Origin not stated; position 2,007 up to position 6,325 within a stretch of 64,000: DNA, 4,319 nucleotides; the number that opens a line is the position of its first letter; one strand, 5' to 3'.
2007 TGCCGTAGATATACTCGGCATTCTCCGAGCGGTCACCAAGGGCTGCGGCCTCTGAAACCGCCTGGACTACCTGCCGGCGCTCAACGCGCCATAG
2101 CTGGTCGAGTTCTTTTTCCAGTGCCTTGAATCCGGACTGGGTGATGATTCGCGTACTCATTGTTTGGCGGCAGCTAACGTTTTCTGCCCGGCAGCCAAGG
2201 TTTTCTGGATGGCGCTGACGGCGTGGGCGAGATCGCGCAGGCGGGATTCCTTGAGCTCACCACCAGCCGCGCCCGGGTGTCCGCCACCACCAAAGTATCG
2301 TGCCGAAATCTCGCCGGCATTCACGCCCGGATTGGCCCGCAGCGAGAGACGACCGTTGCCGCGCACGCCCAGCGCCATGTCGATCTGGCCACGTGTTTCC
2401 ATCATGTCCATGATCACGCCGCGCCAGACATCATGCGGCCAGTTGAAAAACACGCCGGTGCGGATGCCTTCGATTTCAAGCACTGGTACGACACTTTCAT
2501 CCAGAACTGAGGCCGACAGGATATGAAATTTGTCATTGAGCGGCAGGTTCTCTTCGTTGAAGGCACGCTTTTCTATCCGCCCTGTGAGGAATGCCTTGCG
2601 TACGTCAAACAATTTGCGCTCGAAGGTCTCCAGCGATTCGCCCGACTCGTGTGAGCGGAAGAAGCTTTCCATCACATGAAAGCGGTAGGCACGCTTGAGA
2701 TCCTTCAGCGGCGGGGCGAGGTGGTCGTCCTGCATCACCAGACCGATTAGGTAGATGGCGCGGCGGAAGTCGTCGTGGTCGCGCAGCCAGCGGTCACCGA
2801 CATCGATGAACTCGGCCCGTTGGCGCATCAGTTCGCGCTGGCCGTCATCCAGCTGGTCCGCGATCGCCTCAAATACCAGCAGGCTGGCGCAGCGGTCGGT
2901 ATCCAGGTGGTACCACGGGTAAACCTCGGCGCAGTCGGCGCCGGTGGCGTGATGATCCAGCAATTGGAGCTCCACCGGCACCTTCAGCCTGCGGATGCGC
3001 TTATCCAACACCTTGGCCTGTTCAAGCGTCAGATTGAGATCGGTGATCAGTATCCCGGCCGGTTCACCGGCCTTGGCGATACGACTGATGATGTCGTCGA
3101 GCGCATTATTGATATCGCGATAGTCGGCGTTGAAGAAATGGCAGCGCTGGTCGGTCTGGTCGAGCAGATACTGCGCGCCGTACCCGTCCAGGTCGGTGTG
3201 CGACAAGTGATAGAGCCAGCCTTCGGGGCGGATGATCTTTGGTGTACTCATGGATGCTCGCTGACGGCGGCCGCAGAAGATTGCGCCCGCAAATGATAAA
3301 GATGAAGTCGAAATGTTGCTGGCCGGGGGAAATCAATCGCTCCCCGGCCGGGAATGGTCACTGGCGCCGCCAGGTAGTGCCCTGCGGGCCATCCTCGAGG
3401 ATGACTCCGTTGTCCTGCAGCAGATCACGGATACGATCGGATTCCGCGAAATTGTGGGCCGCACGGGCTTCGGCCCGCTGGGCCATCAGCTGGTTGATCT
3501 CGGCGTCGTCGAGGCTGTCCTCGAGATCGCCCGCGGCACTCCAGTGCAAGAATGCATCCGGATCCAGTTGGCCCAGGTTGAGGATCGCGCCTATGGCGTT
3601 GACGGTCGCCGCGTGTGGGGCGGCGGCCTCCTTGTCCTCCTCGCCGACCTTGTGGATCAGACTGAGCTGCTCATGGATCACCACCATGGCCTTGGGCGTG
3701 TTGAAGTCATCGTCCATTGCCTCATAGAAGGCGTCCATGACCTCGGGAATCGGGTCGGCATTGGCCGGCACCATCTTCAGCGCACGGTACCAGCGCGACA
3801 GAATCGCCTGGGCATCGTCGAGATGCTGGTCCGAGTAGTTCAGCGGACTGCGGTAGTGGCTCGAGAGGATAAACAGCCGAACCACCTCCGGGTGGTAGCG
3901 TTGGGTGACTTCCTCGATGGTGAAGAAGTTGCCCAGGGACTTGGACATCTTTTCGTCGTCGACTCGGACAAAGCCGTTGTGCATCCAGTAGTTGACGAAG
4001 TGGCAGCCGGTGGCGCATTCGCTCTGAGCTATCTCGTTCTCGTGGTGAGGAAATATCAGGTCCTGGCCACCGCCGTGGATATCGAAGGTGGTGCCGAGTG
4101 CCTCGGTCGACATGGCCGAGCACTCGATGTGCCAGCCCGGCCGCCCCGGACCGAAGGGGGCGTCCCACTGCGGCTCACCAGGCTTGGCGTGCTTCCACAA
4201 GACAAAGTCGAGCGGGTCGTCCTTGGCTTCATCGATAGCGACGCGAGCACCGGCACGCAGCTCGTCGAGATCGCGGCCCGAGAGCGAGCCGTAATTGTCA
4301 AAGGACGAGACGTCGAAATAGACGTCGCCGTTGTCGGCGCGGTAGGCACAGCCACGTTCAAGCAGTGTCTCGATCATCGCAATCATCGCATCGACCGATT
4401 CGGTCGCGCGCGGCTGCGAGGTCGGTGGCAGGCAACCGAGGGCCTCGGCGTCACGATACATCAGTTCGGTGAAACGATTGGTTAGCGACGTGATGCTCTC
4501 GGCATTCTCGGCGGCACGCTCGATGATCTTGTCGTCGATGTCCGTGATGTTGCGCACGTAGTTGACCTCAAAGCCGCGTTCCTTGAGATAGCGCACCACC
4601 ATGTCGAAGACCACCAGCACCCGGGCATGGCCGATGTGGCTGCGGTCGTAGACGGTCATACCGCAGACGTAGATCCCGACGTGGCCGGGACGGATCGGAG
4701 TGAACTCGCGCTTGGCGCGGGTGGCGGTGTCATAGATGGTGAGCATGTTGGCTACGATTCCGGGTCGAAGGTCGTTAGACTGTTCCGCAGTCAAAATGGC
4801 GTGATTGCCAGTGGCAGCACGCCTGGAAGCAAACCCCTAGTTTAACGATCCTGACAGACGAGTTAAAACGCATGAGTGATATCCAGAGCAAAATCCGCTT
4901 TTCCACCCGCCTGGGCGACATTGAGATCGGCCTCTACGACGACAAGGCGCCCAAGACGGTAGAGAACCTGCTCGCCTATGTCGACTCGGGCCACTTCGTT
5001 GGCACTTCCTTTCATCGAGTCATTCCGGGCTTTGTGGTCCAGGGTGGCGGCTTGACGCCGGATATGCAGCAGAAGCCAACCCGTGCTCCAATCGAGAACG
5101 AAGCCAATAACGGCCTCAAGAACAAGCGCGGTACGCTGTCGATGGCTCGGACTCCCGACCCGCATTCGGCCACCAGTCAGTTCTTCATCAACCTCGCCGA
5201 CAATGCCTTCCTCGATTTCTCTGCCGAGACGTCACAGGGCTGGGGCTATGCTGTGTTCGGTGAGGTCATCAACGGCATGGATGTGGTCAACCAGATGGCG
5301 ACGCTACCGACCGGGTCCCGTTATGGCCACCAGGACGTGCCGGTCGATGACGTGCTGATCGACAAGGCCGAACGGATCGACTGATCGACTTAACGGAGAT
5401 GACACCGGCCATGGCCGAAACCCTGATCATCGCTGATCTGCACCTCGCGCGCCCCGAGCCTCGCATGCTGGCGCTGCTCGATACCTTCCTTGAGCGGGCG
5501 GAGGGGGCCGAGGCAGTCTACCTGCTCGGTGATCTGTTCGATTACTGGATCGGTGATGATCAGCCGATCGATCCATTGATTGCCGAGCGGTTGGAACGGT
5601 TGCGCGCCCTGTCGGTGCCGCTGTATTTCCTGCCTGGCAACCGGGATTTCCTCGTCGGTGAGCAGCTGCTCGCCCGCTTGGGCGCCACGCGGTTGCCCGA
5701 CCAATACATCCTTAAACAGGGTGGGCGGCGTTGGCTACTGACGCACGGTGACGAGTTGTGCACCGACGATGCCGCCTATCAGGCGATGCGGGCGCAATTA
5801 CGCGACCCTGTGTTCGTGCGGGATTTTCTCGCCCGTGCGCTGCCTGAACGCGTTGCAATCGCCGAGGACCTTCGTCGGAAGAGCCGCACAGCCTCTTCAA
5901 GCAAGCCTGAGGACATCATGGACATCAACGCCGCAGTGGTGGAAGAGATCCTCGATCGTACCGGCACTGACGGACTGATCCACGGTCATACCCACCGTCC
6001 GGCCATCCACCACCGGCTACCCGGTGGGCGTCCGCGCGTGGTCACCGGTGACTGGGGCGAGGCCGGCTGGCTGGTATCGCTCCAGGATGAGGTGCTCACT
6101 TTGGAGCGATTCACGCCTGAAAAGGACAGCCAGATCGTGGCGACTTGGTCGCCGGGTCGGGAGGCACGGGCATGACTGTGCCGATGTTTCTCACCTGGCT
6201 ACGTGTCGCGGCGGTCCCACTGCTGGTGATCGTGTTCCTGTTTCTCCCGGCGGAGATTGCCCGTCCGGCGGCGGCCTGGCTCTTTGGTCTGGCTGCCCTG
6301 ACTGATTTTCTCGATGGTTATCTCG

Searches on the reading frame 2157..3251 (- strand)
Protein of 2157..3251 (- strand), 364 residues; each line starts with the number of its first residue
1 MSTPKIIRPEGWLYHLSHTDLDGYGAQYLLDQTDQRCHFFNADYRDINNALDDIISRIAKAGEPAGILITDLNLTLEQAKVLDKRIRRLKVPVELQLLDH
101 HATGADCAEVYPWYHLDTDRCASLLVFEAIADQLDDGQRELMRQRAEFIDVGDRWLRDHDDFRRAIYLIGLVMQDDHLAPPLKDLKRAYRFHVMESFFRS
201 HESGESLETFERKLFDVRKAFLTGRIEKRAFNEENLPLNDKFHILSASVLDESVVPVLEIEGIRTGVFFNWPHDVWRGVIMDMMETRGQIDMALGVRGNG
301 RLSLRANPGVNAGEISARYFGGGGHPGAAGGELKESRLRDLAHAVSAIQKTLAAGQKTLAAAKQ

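Call 36: search_protein_families(library=pfam, proteins=[window:2157-3251:-], max_evalue=0.00001)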
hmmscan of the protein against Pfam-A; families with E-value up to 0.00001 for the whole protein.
window:2157-3251:- (364 aa): 1 family
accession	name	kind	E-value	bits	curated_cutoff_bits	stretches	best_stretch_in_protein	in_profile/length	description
PF02272.25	DHHA1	-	9.3e-09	36.1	25.9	1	269-348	11-99/102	DHHA1 domain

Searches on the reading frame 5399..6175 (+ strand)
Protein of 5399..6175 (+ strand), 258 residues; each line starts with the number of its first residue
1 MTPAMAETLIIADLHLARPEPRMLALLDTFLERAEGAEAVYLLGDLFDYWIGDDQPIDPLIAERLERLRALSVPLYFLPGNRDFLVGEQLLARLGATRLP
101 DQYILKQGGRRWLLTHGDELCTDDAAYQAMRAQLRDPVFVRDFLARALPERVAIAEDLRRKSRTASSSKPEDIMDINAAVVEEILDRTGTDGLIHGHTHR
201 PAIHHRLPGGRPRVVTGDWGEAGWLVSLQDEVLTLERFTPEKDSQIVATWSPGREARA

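Call 64: search_protein_families(library=pfam, proteins=[window:5399-6175:+], max_evalue=0.00001)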
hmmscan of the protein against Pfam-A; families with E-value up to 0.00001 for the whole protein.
window:5399-6175:+ (258 aa): 2 families
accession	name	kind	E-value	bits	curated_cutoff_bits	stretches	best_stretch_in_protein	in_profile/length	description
PF00149.33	Metallophos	-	1.8e-11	45.3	21.5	1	9-201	4-191/191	Calcineurin-like phosphoesterase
PF12850.12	Metallophos_2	-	2.1e-10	41.2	27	1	9-130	4-99/154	Calcineurin-like phosphoesterase superfamily domain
